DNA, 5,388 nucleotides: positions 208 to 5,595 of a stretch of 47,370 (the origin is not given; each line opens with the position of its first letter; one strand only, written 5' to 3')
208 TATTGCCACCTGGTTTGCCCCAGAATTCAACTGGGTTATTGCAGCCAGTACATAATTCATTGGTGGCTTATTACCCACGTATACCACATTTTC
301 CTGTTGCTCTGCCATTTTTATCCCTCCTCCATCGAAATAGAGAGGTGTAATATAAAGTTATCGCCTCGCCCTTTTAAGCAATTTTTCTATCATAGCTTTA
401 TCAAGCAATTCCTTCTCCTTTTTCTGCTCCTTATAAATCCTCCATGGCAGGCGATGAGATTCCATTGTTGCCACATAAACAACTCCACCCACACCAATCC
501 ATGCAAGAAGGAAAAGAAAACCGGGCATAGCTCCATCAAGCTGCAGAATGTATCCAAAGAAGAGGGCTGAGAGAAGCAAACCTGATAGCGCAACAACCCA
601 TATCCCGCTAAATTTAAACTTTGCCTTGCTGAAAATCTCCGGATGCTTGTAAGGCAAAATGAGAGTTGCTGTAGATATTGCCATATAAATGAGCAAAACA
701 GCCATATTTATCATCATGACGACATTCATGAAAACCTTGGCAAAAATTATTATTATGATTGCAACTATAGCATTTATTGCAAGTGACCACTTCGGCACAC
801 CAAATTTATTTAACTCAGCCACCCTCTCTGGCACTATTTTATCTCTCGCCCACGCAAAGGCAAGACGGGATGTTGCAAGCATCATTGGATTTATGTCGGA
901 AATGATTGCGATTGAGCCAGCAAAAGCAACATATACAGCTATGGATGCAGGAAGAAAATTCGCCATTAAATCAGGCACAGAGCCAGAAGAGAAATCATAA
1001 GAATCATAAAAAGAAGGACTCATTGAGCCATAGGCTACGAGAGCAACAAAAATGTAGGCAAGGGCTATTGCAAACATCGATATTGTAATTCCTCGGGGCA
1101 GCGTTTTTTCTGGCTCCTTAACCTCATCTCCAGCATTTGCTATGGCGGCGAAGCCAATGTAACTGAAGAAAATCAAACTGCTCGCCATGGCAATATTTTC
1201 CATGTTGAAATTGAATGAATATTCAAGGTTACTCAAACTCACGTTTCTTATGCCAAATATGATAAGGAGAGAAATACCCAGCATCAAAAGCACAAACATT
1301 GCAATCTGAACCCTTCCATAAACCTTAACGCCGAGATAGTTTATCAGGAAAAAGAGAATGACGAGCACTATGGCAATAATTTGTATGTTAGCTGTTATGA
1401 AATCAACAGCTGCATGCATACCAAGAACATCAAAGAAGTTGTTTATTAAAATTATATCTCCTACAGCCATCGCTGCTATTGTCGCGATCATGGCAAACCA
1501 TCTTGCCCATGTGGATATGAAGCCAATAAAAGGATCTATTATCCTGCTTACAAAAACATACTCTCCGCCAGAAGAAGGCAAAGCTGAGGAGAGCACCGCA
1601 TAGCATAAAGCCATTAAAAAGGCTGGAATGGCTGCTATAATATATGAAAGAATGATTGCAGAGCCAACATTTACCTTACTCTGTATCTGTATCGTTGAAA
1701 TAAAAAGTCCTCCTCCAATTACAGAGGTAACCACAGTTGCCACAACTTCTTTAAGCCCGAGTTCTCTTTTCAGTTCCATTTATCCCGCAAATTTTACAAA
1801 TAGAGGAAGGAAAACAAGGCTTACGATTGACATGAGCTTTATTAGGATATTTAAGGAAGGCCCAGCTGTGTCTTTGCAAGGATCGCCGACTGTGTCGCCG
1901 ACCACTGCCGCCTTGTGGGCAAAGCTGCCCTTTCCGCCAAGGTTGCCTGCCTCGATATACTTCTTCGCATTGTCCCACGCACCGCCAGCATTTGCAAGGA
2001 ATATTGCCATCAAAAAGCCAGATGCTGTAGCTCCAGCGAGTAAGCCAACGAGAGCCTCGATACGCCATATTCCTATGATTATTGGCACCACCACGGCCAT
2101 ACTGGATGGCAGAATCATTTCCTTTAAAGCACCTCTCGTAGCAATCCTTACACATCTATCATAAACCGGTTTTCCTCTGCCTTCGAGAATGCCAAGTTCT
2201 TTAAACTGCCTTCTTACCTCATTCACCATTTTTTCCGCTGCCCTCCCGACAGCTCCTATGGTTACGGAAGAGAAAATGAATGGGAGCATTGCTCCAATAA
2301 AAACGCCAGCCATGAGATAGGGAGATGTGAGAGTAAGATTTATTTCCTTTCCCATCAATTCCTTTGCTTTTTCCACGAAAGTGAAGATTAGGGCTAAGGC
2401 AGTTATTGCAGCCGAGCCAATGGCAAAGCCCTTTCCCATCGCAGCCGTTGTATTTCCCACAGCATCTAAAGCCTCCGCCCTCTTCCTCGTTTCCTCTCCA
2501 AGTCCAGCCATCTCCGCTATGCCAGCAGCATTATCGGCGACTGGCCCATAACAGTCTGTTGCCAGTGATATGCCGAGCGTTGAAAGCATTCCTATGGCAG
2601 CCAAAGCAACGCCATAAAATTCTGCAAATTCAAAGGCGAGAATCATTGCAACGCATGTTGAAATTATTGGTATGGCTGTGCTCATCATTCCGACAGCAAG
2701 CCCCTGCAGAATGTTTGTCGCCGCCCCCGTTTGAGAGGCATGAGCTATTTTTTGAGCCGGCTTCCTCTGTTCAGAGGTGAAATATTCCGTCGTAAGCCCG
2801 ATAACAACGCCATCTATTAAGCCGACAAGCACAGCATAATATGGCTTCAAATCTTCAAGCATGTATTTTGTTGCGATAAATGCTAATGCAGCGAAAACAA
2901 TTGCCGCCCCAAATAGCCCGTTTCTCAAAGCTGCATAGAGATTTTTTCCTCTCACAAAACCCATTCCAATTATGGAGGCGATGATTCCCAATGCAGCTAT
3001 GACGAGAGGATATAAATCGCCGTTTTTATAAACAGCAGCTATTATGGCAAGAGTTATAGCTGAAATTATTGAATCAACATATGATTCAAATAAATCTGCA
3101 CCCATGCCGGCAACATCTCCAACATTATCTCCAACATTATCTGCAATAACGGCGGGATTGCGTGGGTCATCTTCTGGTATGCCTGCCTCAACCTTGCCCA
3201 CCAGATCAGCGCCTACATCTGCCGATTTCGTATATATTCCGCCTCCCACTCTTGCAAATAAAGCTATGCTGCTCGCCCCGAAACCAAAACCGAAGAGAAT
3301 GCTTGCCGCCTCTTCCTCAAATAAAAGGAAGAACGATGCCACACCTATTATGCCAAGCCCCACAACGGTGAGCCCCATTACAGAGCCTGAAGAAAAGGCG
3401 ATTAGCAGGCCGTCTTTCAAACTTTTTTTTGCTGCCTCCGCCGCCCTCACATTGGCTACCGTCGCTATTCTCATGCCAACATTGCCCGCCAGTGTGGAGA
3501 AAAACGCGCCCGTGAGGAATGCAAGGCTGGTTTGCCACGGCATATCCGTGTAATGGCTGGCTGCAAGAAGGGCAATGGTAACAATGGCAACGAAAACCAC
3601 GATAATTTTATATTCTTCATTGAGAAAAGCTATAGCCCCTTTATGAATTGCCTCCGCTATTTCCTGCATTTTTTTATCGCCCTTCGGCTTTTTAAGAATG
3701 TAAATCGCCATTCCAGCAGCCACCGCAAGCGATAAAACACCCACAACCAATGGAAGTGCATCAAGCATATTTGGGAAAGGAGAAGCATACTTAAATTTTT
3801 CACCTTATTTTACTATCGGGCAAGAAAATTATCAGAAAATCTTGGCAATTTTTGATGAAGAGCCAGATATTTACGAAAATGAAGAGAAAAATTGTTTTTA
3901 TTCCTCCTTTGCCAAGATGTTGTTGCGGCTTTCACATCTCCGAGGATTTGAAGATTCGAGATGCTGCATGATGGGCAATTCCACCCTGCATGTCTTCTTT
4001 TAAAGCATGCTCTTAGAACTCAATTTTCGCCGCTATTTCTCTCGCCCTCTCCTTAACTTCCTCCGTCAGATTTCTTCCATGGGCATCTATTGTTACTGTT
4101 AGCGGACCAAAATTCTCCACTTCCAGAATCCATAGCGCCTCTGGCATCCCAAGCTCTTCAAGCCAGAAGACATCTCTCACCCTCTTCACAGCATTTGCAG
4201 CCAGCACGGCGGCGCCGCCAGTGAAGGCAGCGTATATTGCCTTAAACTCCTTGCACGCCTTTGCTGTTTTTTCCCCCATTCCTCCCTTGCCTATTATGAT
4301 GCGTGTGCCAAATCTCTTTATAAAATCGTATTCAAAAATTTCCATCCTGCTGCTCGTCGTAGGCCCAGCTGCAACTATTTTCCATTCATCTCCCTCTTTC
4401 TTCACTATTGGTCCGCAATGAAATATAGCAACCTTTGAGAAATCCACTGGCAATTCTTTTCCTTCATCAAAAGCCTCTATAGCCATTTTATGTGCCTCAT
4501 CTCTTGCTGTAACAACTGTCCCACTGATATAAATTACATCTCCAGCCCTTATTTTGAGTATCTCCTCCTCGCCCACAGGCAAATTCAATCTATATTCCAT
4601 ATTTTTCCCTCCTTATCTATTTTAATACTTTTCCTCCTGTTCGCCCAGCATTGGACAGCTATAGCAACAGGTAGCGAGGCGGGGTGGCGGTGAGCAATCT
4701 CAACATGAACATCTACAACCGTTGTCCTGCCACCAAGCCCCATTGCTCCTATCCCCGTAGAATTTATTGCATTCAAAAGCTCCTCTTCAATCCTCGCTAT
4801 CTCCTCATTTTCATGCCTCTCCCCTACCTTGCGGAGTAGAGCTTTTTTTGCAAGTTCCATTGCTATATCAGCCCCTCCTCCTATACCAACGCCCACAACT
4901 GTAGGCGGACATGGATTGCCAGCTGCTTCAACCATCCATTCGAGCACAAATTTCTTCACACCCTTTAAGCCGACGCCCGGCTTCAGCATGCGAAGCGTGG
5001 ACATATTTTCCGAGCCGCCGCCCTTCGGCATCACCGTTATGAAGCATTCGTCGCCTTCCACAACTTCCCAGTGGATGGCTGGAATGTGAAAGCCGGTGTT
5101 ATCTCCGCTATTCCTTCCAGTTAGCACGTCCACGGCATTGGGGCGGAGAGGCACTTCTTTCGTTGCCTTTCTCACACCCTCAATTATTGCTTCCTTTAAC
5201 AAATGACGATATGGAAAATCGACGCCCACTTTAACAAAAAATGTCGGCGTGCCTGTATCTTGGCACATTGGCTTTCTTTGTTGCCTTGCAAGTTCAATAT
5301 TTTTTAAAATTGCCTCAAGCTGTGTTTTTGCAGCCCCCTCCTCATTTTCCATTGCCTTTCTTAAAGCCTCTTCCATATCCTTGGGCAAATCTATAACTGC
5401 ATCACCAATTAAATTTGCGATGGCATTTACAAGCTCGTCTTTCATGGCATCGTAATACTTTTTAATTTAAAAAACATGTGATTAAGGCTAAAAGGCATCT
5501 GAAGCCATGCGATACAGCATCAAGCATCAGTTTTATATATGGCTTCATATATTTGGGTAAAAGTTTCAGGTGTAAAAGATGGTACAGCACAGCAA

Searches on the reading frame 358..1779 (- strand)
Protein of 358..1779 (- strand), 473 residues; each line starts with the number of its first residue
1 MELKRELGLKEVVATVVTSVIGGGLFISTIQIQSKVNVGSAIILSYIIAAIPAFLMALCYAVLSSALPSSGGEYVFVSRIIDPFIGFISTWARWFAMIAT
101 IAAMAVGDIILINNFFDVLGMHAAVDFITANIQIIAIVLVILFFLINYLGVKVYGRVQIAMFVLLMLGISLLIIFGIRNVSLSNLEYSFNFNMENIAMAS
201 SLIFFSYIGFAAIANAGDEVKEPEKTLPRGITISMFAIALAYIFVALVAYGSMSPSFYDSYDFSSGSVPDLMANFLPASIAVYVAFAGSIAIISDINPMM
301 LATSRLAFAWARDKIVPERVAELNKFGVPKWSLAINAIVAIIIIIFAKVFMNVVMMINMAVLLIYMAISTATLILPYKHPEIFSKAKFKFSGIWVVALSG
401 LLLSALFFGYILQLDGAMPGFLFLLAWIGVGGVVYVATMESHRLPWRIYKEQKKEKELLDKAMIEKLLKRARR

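Call 78: search_protein_families(library=pfam, proteins=[window:358-1779:-], max_evalue=0.000001)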
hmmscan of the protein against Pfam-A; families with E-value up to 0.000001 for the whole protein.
window:358-1779:- (473 aa): 2 families
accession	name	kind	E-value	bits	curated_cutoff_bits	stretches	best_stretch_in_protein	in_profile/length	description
PF13520.12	AA_permease_2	-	3.8e-46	158.3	27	1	7-409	1-403/427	Amino acid permease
PF00324.27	AA_permease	-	2.3e-33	116.1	24.6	1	17-413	7-427/470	Amino acid permease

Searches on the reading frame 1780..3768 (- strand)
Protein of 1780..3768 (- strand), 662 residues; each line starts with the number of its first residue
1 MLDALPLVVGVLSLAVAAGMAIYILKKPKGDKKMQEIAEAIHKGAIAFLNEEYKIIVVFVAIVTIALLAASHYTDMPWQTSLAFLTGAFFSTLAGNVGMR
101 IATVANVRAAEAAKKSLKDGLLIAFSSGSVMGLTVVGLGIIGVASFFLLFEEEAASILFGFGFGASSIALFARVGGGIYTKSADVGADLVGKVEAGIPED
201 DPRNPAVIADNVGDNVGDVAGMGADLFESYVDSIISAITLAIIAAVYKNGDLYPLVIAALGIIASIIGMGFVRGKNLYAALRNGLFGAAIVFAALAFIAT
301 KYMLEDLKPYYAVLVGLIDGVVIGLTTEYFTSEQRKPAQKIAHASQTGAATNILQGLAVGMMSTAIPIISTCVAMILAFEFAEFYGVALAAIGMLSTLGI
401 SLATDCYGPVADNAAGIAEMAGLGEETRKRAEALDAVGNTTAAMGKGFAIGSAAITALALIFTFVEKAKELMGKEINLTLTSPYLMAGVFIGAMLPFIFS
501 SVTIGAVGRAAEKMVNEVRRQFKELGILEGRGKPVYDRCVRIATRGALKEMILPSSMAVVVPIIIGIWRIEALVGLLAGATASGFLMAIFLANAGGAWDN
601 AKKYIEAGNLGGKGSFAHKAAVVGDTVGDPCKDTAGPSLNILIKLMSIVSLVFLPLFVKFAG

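Call 78: search_protein_families(library=pfam, proteins=[window:1780-3768:-], max_evalue=0.000001)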
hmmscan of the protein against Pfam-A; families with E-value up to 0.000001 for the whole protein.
window:1780-3768:- (662 aa): 1 family
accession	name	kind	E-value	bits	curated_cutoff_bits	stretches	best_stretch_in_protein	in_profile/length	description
PF03030.21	H_PPase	-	8.4e-260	864.3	29.7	1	11-653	1-645/645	Inorganic H+ pyrophosphatase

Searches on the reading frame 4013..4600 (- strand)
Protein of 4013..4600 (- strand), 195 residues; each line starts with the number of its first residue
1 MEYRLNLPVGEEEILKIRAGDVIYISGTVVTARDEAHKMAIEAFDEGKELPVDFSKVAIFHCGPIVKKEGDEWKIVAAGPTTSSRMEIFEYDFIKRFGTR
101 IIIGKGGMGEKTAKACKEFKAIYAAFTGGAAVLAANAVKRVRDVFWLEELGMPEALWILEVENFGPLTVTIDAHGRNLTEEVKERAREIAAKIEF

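Call 78: search_protein_families(library=pfam, proteins=[window:4013-4600:-], max_evalue=0.000001)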
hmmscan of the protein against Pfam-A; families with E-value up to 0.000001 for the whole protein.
window:4013-4600:- (195 aa): 1 family
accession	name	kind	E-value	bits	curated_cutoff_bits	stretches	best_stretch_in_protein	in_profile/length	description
PF05683.17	Fumerase_C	-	8.6e-49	166.1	22.2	1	5-180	31-203/205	Fumarase C-terminus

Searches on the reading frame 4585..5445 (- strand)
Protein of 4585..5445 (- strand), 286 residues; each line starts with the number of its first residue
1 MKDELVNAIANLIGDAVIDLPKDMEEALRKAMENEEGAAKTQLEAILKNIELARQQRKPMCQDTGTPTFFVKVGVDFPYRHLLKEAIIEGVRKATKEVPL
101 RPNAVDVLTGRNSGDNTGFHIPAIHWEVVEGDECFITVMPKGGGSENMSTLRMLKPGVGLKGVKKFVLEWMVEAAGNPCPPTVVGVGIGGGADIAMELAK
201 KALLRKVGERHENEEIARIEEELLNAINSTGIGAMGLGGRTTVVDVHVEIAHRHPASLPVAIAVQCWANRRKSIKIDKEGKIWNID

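Call 78: search_protein_families(library=pfam, proteins=[window:4585-5445:-], max_evalue=0.000001)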
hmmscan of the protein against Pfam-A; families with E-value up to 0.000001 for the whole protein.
window:4585-5445:- (286 aa): 1 family
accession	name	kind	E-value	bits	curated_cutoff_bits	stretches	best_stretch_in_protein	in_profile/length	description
PF05681.19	Fumerase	-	4.5e-104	348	25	1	7-274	2-269/270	Fumarate hydratase (Fumerase)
